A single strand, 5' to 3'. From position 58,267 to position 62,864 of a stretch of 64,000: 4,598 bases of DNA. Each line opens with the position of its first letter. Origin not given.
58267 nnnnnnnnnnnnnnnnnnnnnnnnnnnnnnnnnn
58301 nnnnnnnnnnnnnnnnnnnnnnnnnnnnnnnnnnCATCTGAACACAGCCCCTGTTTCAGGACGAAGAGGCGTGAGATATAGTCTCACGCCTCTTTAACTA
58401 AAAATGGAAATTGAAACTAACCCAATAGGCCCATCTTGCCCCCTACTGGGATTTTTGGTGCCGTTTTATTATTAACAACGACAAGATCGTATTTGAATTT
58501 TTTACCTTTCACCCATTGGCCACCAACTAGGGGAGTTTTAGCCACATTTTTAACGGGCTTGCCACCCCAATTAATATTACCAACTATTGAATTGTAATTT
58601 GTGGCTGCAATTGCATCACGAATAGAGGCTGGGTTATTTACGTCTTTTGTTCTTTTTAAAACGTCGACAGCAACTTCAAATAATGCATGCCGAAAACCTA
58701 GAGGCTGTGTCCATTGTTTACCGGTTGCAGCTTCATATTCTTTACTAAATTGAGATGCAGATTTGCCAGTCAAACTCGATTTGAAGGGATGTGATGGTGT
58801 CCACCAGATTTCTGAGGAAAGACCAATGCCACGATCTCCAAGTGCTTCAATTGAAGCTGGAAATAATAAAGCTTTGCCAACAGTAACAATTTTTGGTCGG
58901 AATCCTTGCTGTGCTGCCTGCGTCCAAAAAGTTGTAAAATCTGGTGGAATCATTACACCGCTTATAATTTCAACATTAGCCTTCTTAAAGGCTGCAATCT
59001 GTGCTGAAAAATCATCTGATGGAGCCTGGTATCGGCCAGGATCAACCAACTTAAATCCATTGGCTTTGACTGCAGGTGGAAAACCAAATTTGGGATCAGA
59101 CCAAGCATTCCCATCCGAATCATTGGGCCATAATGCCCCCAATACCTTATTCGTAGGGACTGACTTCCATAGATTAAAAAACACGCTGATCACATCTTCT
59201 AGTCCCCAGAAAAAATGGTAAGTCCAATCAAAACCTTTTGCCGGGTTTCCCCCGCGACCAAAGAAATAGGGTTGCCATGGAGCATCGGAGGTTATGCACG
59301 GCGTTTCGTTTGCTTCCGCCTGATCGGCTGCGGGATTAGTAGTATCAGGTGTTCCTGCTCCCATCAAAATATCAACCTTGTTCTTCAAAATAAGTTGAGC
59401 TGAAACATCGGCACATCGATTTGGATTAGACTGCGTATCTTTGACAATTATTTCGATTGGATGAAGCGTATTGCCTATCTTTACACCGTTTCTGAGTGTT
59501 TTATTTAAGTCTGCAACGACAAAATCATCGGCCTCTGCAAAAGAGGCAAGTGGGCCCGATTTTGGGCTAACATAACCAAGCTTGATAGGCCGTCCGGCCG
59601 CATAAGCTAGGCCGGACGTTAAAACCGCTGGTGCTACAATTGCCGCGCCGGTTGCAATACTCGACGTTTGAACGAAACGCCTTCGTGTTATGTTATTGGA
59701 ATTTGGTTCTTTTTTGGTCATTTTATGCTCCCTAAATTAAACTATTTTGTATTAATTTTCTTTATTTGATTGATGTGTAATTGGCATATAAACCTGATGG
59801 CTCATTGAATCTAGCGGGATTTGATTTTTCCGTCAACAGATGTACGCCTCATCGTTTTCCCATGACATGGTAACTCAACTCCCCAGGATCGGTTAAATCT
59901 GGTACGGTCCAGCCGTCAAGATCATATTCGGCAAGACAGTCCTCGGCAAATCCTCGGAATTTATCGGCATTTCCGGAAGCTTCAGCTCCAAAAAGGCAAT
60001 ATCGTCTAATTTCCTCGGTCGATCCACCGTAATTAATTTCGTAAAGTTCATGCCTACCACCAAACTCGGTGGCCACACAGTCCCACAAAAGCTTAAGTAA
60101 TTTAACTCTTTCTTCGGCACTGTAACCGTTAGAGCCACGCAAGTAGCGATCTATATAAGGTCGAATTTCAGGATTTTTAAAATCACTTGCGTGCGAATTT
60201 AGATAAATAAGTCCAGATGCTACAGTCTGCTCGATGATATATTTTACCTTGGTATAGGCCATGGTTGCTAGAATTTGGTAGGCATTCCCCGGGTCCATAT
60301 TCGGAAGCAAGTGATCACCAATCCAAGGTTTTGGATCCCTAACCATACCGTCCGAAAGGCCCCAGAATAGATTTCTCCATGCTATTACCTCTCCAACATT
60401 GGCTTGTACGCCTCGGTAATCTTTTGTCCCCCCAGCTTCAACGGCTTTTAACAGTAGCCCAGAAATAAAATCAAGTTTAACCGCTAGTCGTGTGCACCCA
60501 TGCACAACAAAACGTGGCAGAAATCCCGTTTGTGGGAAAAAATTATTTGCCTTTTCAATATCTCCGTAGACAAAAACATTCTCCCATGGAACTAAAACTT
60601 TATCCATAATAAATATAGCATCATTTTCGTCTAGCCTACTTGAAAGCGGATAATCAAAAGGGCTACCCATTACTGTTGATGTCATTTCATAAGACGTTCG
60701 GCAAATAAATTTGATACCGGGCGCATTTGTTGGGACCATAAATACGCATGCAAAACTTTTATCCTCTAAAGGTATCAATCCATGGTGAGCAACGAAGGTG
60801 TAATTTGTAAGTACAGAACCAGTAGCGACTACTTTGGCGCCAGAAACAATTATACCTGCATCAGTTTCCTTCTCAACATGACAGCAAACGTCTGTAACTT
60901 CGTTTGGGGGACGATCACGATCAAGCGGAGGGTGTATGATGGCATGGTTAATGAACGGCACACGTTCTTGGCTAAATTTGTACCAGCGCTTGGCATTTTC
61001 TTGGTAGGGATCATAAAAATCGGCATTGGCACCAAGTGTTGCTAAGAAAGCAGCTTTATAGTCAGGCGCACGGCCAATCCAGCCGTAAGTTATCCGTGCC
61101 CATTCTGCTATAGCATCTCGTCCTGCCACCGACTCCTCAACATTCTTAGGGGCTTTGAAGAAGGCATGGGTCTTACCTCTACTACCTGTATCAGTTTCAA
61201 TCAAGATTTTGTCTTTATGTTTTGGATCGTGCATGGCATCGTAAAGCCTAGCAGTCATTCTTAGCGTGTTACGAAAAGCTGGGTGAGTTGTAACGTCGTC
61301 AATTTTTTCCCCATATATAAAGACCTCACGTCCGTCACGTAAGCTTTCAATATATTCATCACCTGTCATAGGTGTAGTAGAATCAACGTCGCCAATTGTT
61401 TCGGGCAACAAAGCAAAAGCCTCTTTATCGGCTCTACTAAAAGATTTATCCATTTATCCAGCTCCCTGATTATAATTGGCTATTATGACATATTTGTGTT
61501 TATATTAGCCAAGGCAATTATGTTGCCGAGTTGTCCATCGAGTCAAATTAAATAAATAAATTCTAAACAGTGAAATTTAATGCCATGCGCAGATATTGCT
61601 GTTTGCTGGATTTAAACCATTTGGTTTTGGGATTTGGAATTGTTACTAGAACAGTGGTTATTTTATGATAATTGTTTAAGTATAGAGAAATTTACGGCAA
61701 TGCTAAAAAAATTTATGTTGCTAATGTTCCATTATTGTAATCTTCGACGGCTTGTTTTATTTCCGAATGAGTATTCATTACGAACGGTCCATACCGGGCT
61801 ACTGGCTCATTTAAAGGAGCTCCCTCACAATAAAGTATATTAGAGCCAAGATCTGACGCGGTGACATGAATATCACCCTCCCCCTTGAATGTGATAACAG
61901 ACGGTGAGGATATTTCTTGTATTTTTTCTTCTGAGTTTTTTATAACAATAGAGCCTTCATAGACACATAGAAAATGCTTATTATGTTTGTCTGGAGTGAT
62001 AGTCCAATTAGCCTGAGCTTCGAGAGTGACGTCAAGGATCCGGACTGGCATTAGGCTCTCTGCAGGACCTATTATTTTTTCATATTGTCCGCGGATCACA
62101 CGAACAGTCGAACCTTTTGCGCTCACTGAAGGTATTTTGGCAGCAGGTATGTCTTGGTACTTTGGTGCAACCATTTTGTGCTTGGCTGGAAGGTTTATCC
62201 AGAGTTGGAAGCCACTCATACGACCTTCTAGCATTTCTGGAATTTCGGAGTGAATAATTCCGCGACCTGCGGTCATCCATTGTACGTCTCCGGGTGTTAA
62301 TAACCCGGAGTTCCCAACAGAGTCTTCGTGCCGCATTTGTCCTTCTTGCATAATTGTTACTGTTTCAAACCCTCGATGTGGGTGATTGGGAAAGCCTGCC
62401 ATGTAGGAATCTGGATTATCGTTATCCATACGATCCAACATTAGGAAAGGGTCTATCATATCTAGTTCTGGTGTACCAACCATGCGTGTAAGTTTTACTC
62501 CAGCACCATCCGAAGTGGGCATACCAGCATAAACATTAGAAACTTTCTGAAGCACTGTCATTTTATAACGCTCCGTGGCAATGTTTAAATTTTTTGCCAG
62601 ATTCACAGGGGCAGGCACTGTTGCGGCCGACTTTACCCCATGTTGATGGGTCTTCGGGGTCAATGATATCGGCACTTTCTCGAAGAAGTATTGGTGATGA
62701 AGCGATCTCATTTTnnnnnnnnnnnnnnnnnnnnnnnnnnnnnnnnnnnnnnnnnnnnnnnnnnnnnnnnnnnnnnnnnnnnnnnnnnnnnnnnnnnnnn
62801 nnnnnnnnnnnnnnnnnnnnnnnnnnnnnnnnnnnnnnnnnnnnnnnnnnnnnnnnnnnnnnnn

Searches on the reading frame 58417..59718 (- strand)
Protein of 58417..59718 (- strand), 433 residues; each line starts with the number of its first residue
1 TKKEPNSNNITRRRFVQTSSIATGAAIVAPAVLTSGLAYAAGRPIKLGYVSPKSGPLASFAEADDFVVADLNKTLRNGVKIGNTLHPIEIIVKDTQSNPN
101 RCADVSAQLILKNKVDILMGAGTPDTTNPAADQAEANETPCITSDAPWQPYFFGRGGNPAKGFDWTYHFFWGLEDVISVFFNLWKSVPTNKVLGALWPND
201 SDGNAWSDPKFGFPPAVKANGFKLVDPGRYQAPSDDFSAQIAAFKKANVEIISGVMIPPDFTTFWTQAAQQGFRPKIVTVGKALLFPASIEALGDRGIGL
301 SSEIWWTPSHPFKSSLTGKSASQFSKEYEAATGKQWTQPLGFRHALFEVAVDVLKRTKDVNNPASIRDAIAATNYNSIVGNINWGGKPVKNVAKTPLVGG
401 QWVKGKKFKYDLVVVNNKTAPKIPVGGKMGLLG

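Call 33: search_protein_families(library=pfam, proteins=[window:58417-59718:-], max_evalue=0.00001)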
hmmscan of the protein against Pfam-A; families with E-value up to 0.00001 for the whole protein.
window:58417-59718:- (433 aa): 2 families
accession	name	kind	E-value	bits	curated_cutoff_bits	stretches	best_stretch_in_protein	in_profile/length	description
PF13458.12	Peripla_BP_6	-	1.6e-39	137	31.7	1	44-403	1-339/343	Periplasmic binding protein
PF13433.12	Peripla_BP_5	-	9.2e-07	28.7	27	0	67-123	27-77/363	Periplasmic binding protein domain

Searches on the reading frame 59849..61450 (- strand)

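Call 33: search_protein_families(library=pfam, proteins=[window:59849-61450:-], max_evalue=0.00001)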
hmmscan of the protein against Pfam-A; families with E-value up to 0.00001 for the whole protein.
window:59849-61450:- (533 aa): 2 families
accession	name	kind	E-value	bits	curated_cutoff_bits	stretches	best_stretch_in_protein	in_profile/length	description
PF11794.13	HpaB_N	-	3.7e-90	302.6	35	1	29-294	1-270/270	4-hydroxyphenylacetate 3-hydroxylase N terminal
PF03241.18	HpaB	-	5.4e-65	218.8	25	1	301-502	1-201/202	4-hydroxyphenylacetate 3-hydroxylase C terminal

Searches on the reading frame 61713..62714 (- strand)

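Call 33: search_protein_families(library=pfam, proteins=[window:61713-62714:-], max_evalue=0.00001)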
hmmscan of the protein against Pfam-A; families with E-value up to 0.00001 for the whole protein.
window:61713-62714:- (333 aa): 2 families
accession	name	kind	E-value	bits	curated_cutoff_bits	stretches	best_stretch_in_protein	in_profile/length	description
PF02678.22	Pirin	-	3.9e-36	123.8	26.1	1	73-173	2-108/108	Pirin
PF05726.19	Pirin_C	-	2.3e-23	83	27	1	227-331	2-102/103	Pirin C-terminal cupin domain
